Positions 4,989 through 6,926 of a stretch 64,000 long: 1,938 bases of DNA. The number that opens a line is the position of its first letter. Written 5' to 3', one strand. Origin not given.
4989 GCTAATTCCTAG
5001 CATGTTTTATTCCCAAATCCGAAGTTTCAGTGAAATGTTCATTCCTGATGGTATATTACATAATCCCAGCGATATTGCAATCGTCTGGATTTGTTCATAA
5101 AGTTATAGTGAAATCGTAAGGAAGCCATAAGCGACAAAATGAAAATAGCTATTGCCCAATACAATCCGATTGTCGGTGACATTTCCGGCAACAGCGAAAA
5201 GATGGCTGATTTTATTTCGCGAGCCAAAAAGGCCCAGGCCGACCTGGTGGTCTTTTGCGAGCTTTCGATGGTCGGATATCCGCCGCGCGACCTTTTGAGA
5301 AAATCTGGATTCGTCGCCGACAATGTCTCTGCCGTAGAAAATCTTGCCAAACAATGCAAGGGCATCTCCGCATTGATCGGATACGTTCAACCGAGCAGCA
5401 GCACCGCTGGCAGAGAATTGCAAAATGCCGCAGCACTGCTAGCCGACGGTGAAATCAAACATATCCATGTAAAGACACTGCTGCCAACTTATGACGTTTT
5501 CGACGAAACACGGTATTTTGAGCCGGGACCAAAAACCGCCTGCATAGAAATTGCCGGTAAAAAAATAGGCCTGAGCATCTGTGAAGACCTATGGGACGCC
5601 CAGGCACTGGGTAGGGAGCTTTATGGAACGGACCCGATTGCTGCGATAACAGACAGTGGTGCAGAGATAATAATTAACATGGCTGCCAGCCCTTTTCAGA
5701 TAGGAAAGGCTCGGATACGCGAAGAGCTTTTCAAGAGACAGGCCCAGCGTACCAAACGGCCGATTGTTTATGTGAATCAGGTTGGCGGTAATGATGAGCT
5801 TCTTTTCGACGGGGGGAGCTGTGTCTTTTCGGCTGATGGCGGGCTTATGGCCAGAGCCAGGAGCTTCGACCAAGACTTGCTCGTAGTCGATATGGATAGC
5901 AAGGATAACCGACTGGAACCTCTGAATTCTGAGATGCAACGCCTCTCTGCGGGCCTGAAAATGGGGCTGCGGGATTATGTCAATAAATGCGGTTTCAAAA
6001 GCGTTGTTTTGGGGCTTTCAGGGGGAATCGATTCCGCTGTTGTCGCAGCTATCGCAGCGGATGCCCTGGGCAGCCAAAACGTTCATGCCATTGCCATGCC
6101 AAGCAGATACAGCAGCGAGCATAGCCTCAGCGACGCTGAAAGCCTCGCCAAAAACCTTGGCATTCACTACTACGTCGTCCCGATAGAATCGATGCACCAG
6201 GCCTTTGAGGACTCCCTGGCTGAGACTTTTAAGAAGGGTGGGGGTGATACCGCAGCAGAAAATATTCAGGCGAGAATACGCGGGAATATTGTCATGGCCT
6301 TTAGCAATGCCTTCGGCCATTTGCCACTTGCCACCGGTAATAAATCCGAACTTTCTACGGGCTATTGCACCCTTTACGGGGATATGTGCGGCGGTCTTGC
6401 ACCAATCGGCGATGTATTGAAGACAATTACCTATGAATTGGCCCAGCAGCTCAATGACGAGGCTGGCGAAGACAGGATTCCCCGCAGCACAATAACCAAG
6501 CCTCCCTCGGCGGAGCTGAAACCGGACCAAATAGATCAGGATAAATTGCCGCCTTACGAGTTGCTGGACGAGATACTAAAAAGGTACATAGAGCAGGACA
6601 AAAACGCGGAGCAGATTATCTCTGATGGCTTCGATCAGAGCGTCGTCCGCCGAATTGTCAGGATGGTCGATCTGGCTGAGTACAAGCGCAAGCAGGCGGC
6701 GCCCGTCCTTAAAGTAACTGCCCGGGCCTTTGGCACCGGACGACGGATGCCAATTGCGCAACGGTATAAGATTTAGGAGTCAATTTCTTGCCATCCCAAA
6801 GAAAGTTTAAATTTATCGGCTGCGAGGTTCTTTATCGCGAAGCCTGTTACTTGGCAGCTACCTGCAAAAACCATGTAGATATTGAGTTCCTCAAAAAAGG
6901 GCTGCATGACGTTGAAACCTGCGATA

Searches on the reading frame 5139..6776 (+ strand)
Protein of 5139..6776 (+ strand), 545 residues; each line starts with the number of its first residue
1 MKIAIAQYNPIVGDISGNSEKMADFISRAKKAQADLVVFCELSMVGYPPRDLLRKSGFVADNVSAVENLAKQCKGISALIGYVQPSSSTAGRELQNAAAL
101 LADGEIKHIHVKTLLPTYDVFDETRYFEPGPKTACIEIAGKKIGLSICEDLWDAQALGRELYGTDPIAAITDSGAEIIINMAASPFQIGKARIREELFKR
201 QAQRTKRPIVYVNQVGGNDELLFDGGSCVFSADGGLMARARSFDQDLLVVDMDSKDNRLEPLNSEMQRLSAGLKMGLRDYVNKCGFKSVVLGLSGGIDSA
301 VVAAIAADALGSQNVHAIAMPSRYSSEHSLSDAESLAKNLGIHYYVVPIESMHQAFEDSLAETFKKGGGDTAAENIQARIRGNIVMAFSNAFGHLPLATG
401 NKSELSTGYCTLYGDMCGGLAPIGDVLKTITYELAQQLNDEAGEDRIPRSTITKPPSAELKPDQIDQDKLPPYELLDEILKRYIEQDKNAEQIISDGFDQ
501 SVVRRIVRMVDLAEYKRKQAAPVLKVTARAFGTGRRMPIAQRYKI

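Call 48: find_encoding_contigs(protein=window:5139-6776:+, flank=10000, max_places=1)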
Protein window:5139-6776:+ (545 aa): 7 contigs read that carry it; 1 place shown.
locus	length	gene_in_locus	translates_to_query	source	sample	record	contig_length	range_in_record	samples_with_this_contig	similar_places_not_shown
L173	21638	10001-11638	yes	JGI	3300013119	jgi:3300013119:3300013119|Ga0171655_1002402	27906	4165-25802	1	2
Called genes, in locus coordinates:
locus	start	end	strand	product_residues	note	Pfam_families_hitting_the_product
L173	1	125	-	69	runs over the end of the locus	-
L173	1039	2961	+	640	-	PF00012:HSP70, PF06723:MreB_Mbl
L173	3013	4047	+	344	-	-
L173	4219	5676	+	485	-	PF02310:B12-binding, PF04055:Radical_SAM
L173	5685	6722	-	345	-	PF01636:APH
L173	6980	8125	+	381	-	PF02595:Gly_kinase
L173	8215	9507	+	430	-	PF00278:Orn_DAP_Arg_deC, PF02784:Orn_Arg_deC_N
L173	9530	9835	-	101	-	-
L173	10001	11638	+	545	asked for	PF00795:CN_hydrolase, PF02540:NAD_synthase, PF06508:QueC (weak)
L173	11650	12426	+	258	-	PF07796:DUF1638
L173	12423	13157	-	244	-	-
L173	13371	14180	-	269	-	PF00106:adh_short, PF08643:DUF1776, PF08659:KR, PF13561:adh_short_C2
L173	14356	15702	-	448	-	PF00330:Aconitase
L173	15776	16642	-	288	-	PF13353:Fer4_12 (weak), PF04055:Radical_SAM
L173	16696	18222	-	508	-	PF00590:TP_methylase, PF02602:HEM4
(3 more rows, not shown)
